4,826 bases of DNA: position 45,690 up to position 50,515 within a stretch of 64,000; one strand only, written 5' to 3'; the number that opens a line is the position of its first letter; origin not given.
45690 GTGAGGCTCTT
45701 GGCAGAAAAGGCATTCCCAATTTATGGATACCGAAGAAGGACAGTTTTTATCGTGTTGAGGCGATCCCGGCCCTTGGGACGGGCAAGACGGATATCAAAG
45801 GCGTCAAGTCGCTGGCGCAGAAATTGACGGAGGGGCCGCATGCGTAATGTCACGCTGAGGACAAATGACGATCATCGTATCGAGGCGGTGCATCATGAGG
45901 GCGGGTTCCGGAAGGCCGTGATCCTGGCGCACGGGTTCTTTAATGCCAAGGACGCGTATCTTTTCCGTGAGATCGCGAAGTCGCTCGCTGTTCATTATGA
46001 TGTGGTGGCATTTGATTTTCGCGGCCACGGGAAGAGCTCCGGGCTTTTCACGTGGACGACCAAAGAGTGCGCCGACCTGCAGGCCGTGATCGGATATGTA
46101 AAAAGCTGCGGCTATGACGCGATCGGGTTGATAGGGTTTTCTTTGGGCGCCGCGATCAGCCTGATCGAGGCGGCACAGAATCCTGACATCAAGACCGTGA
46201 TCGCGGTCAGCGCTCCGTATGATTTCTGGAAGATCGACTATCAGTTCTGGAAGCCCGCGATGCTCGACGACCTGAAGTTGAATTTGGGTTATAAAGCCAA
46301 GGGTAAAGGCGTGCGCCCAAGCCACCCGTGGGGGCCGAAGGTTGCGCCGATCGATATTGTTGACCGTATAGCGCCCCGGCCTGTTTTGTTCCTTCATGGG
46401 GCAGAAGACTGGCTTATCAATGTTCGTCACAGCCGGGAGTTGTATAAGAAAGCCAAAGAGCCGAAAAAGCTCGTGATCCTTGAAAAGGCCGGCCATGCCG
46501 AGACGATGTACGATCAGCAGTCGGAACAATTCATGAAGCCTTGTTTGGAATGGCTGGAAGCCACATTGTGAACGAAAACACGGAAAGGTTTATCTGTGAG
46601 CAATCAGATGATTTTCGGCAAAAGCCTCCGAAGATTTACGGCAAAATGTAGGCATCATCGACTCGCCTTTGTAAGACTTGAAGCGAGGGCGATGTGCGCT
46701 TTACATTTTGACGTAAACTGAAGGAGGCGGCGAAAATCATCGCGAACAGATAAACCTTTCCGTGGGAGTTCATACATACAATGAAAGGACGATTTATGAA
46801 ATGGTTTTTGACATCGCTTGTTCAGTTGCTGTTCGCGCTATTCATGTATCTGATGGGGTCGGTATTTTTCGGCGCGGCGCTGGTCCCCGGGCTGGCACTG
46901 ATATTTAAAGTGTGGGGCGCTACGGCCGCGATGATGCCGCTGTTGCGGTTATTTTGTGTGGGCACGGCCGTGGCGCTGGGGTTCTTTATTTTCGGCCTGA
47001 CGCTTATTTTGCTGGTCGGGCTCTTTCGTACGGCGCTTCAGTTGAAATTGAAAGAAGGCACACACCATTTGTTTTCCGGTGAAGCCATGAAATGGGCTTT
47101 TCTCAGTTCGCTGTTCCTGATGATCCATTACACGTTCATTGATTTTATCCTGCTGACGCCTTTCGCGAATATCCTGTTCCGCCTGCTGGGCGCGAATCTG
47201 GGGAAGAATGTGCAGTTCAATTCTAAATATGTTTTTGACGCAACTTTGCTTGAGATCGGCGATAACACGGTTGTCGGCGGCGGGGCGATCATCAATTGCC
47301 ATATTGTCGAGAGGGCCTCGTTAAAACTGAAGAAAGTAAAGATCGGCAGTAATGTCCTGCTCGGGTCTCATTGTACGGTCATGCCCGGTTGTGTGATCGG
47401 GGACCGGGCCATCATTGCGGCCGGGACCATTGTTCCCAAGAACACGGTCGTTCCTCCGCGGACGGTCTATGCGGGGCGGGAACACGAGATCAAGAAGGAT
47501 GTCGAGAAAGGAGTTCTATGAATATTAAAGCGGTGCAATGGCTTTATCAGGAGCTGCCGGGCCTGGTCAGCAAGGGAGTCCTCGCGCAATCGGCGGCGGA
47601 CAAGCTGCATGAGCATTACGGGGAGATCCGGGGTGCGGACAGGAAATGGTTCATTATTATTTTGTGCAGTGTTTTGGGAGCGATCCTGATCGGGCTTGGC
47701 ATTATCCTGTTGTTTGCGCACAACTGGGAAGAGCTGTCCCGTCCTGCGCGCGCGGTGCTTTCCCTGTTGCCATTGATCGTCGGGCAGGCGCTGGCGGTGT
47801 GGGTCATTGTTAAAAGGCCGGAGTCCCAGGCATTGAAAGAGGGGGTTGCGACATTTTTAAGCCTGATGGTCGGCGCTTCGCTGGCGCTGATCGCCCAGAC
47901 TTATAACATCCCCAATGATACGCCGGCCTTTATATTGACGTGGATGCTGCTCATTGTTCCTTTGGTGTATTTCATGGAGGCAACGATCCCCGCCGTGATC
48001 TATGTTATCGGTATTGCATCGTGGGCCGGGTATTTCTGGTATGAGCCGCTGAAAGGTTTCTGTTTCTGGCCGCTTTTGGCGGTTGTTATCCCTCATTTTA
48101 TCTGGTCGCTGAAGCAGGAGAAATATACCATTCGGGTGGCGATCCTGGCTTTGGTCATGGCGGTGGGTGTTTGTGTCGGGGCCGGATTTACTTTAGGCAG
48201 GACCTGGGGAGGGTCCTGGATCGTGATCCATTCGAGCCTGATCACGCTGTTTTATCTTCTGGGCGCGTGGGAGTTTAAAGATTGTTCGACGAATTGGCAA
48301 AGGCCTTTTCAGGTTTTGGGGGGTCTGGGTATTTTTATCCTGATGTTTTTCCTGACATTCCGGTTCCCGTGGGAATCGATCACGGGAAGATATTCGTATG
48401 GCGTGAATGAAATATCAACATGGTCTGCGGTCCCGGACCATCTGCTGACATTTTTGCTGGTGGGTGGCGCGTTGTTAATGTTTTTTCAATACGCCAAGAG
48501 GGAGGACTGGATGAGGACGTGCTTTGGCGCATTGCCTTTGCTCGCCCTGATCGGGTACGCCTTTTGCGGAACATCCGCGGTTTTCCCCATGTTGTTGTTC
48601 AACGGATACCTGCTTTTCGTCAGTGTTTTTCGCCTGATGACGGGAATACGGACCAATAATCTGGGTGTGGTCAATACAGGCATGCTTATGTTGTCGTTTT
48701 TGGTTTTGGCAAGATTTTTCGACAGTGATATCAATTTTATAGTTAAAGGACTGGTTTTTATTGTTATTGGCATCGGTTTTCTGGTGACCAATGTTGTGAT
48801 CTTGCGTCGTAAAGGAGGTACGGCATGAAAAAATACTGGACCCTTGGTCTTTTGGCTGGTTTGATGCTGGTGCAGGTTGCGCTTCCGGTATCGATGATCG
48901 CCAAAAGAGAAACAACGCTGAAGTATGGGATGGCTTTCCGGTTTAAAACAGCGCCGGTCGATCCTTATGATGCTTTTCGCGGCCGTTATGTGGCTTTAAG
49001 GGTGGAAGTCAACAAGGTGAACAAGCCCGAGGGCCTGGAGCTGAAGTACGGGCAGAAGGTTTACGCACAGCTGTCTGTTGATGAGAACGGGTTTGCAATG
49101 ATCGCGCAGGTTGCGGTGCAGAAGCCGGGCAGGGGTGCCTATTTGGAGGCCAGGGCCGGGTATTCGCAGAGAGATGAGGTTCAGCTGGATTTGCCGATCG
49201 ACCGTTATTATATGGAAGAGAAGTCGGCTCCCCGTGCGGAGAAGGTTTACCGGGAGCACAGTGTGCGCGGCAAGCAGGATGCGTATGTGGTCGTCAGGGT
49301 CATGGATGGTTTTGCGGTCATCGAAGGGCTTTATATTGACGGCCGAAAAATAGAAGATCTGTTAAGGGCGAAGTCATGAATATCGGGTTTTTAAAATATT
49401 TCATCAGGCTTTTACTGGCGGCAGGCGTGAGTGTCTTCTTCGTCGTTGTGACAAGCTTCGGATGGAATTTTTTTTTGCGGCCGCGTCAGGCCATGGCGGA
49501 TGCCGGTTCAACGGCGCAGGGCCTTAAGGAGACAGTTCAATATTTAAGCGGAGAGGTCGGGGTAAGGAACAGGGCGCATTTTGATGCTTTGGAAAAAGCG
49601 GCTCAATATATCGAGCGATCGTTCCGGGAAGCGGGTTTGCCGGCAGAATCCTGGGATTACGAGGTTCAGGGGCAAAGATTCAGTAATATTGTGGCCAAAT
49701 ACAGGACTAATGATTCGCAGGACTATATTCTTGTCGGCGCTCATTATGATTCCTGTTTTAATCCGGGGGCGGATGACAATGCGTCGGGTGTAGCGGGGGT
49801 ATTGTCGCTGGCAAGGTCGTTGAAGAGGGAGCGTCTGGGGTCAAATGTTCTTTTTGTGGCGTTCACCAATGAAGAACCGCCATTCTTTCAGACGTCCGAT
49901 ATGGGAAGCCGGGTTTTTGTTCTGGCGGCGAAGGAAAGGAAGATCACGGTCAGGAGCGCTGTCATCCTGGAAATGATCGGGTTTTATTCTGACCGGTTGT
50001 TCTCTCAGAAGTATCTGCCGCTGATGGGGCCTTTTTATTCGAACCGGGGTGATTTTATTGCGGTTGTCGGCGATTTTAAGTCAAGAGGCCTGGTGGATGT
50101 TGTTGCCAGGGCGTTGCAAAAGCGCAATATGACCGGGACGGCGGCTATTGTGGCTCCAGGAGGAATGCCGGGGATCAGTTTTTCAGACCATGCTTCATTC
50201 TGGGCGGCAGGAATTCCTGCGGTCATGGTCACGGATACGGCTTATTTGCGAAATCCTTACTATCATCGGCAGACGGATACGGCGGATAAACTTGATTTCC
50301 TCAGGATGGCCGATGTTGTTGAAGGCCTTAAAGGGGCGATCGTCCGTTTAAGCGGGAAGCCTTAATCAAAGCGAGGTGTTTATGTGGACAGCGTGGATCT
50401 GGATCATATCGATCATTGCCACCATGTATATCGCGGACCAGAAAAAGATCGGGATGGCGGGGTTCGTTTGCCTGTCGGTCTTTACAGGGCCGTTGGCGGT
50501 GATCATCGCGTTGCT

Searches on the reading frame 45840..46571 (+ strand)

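Call 91: search_protein_families(library=pfam, proteins=[window:45840-46571:+], max_evalue=0.00001)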
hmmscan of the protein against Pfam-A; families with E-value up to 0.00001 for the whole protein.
window:45840-46571:+ (243 aa): 6 families
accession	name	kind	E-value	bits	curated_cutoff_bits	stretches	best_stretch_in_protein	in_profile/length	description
PF00561.26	Abhydrolase_1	-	1.3e-22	81.1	25.8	1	26-143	2-122/245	alpha/beta hydrolase fold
PF12146.15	Hydrolase_4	-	2e-18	67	27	1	24-128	4-112/239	Serine aminopeptidase, S33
PF12697.13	Abhydrolase_6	-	2.3e-16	61.6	26.3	1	27-225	1-208/217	Alpha/beta hydrolase family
PF02129.25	Peptidase_S15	-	3e-13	50.5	23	1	53-132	52-135/262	X-Pro dipeptidyl-peptidase (S15 family)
PF01738.24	DLH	-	3.2e-06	27.3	21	0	77-122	78-126/217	Dienelactone hydrolase family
PF20434.5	BD-FAE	-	4e-06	26.9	26.8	0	95-204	91-214/215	BD-FAE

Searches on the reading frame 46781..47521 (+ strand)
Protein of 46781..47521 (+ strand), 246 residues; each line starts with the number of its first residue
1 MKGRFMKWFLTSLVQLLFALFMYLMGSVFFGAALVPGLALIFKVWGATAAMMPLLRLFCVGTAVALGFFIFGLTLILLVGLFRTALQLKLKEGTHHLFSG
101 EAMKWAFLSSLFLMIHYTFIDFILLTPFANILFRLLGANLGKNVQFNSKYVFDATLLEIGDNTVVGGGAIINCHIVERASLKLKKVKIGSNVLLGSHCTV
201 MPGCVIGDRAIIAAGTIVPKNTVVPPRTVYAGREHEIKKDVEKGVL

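Call 91: search_protein_families(library=pfam, proteins=[window:46781-47521:+], max_evalue=0.00001)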
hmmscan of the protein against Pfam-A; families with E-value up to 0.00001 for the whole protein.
window:46781-47521:+ (246 aa): 3 families
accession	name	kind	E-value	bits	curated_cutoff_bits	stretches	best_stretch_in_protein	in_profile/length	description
PF00132.30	Hexapep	-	5.8e-11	42.1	27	1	186-219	2-35/36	Bacterial transferase hexapeptide (six repeats)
PF14602.12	Hexapep_2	-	1.3e-07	31.6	27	1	186-218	2-32/34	Hexapeptide repeat of succinyl-transferase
PF21711.3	DCTN5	-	1.4e-06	28.5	40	1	178-233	94-149/182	Dynactin subunit 5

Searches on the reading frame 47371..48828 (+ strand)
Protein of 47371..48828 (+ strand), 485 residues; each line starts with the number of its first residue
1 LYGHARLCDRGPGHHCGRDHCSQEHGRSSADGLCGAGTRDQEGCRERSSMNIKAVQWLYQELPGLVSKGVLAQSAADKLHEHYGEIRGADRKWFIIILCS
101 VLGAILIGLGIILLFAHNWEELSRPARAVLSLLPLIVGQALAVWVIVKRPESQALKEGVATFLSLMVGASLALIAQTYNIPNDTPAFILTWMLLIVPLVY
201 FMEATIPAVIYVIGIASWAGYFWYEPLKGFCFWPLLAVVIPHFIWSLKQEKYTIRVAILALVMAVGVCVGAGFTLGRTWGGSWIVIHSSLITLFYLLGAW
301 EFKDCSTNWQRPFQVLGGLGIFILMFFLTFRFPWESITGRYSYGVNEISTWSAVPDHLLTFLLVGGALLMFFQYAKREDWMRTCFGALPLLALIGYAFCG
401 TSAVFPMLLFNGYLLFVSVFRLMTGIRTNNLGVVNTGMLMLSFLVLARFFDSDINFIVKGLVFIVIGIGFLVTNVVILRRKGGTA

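Call 91: search_protein_families(library=pfam, proteins=[window:47371-48828:+], max_evalue=0.00001)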
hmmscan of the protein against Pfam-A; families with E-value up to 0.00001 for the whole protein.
window:47371-48828:+ (485 aa): 1 family
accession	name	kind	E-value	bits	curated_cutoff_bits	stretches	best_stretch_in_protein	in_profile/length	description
PF09925.14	DUF2157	-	2.3e-32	112.2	32.4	1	65-205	3-143/146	Predicted membrane protein (DUF2157)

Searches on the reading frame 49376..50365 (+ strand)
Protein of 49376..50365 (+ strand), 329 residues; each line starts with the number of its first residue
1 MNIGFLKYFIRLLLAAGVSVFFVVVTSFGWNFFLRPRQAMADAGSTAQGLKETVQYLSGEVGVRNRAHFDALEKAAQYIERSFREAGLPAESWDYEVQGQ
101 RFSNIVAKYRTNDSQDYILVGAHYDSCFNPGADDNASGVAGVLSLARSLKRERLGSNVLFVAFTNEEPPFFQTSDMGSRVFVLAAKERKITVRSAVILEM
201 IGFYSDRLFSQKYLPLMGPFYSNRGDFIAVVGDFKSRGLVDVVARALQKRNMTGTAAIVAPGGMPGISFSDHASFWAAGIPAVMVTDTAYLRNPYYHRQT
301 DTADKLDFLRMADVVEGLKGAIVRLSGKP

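Call 91: search_protein_families(library=pfam, proteins=[window:49376-50365:+], max_evalue=0.00001)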
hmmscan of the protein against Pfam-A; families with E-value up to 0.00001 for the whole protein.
window:49376-50365:+ (329 aa): 1 family
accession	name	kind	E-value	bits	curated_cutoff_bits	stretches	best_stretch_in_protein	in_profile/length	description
PF04389.22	Peptidase_M28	-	8.1e-28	97.9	21.3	1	104-308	1-179/193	Peptidase family M28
